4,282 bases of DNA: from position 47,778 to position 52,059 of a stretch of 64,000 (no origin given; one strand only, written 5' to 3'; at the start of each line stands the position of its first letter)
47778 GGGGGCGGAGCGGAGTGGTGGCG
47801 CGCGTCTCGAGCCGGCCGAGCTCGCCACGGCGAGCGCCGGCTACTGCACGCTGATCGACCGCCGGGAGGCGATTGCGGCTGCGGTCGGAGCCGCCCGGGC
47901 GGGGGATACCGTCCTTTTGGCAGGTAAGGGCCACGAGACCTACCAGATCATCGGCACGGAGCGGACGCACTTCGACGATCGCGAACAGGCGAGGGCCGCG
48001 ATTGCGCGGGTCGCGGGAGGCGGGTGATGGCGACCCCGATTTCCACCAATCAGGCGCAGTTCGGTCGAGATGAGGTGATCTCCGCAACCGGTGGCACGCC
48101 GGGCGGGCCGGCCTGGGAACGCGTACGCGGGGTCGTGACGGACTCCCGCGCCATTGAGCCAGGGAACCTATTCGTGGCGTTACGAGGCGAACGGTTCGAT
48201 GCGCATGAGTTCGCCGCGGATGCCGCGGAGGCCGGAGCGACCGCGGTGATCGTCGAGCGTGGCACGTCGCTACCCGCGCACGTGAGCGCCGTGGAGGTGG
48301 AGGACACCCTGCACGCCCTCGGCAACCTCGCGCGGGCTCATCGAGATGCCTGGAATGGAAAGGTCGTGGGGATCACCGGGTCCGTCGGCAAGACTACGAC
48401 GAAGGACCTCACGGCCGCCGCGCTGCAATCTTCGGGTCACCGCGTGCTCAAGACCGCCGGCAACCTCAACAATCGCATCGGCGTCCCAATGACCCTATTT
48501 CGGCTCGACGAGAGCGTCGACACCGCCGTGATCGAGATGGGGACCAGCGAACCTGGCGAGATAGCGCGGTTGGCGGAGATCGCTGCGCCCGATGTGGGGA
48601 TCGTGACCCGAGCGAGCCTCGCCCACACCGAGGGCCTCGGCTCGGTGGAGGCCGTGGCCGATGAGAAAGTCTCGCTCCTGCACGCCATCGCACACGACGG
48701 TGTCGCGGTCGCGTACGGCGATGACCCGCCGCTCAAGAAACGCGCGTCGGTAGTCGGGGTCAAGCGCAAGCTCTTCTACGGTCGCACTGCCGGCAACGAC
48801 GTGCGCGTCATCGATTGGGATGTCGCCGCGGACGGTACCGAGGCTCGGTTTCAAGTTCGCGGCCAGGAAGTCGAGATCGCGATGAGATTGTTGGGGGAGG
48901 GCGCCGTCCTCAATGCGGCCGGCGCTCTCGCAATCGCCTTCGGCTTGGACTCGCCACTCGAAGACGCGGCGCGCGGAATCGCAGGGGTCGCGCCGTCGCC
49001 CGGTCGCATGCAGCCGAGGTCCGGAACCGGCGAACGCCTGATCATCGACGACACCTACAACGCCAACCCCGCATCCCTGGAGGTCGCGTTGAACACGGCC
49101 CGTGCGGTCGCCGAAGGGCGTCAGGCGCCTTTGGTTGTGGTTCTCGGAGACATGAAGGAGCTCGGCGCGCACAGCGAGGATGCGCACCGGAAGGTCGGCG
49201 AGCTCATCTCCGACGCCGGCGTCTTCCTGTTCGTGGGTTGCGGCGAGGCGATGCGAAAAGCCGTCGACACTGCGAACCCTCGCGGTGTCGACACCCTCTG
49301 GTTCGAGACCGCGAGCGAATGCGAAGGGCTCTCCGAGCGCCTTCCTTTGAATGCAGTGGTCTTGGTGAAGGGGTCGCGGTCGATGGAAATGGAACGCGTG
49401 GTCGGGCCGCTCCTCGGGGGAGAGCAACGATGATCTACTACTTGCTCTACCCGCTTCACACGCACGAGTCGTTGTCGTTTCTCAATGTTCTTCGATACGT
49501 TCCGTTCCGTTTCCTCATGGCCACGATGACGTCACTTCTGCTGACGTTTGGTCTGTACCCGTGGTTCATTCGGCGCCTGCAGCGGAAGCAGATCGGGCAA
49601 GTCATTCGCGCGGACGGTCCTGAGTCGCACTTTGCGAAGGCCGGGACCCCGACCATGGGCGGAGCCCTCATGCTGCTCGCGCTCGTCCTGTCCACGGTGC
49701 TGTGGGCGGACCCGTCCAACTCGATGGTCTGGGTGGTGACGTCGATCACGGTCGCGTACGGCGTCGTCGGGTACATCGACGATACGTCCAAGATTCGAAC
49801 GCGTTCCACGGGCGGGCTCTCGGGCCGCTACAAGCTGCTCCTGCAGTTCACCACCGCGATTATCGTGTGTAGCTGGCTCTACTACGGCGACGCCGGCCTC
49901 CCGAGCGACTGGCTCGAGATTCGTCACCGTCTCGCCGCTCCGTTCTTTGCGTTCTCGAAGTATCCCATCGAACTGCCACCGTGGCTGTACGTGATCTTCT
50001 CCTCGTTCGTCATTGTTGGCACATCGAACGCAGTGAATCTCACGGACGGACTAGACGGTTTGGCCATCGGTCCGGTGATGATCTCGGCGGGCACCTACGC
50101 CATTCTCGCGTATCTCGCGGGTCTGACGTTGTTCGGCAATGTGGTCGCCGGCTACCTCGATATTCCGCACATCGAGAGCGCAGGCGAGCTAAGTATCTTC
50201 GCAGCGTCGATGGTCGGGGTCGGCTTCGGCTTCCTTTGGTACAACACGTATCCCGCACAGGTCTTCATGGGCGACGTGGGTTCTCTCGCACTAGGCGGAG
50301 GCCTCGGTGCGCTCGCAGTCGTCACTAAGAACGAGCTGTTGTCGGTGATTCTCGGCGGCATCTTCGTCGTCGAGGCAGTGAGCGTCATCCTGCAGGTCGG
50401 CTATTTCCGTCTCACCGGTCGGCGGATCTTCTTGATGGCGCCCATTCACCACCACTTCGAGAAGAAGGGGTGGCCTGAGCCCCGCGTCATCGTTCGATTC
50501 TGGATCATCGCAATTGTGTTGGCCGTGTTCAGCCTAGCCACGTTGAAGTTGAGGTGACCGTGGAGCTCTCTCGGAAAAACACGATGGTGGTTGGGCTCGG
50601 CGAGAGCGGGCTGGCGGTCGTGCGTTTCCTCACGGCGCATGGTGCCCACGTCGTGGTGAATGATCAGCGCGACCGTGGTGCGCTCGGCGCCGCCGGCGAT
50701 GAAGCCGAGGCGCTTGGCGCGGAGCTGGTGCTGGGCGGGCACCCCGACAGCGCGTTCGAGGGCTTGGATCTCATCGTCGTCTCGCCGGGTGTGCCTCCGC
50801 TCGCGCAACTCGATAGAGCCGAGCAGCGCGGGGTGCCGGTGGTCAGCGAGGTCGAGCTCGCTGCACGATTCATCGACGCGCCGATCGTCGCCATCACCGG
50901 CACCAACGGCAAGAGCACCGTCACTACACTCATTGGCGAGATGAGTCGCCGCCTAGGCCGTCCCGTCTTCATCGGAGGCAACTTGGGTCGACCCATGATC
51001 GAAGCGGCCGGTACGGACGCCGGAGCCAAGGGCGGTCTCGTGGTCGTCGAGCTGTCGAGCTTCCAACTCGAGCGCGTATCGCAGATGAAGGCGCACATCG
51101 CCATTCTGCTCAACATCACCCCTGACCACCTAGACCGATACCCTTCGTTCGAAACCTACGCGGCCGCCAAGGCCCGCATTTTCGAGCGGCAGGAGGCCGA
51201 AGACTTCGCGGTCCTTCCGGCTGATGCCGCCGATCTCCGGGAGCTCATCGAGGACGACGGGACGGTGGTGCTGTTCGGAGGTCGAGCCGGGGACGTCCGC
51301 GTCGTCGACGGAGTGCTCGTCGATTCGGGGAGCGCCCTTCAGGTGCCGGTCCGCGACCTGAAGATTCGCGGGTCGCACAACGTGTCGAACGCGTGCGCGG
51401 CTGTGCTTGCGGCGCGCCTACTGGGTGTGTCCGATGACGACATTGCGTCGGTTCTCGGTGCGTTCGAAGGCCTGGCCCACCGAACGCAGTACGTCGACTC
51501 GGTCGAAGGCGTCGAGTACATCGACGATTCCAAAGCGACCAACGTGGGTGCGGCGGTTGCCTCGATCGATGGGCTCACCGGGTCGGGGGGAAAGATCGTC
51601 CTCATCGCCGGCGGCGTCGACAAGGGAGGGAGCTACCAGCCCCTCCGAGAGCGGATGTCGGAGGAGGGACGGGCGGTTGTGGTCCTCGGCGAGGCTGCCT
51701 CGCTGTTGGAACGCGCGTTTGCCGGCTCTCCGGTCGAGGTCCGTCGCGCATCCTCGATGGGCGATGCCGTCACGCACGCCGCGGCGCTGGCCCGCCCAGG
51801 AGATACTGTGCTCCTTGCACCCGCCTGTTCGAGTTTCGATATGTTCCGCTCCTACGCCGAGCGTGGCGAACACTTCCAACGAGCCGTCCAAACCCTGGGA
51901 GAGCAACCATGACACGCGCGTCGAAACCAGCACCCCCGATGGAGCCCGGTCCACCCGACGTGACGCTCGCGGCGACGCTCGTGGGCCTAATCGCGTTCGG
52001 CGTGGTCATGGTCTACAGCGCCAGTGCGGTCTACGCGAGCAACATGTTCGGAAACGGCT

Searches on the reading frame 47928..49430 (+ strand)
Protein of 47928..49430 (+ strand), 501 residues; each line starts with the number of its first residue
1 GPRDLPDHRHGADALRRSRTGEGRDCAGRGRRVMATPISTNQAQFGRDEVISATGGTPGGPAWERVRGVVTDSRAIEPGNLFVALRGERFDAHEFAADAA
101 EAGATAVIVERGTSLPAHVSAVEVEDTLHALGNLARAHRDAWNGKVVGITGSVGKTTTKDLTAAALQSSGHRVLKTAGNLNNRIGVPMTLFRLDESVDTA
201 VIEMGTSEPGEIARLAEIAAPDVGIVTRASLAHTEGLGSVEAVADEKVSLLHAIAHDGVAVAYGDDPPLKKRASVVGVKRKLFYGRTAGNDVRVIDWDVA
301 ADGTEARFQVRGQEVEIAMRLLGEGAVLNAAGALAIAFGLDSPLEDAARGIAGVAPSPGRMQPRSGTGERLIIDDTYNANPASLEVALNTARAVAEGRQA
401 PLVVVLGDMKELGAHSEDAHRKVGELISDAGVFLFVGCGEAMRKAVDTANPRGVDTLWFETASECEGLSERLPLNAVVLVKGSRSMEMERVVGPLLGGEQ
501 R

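Call 77: search_protein_families(library=pfam, proteins=[window:47928-49430:+], max_evalue=0.0001)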
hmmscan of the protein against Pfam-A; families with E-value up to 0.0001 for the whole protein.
window:47928-49430:+ (501 aa): 3 families
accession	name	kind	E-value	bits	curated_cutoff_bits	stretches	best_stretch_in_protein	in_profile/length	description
PF08245.18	Mur_ligase_M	-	2.8e-39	135.6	24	1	149-337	1-200/200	Mur ligase middle domain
PF02875.26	Mur_ligase_C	-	2.7e-16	61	28.4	1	359-484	1-127/127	Mur ligase, glutamate ligase domain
PF01225.30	Mur_ligase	-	4.3e-10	40.3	21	1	66-138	2-94/95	Mur ligase family, catalytic domain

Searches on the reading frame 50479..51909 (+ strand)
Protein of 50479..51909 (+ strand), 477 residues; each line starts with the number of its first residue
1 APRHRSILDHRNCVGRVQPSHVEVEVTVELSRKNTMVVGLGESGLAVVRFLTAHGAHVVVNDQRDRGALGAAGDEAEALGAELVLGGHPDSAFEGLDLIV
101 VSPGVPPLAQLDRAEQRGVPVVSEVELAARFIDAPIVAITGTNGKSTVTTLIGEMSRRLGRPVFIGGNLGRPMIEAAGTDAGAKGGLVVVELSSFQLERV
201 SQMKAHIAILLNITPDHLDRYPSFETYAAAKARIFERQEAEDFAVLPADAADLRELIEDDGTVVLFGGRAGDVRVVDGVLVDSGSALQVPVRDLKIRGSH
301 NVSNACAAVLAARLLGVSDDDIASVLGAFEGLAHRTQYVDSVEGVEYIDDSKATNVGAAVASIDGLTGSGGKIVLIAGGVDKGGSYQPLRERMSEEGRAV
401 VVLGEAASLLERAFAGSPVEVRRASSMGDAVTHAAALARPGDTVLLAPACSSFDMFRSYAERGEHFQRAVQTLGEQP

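Call 77: search_protein_families(library=pfam, proteins=[window:50479-51909:+], max_evalue=0.0001)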
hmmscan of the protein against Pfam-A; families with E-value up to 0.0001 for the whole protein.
window:50479-51909:+ (477 aa): 3 families
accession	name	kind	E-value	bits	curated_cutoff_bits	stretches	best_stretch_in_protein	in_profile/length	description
PF08245.18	Mur_ligase_M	-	2.6e-29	103.1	24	1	139-312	1-200/200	Mur ligase middle domain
PF21799.2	MurD-like_N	-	1.1e-14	54.9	27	1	33-122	1-87/88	Mur ligase MurD-like, N-terminal domain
PF02875.26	Mur_ligase_C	-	1.5e-14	55.3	28.4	1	334-450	1-127/127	Mur ligase, glutamate ligase domain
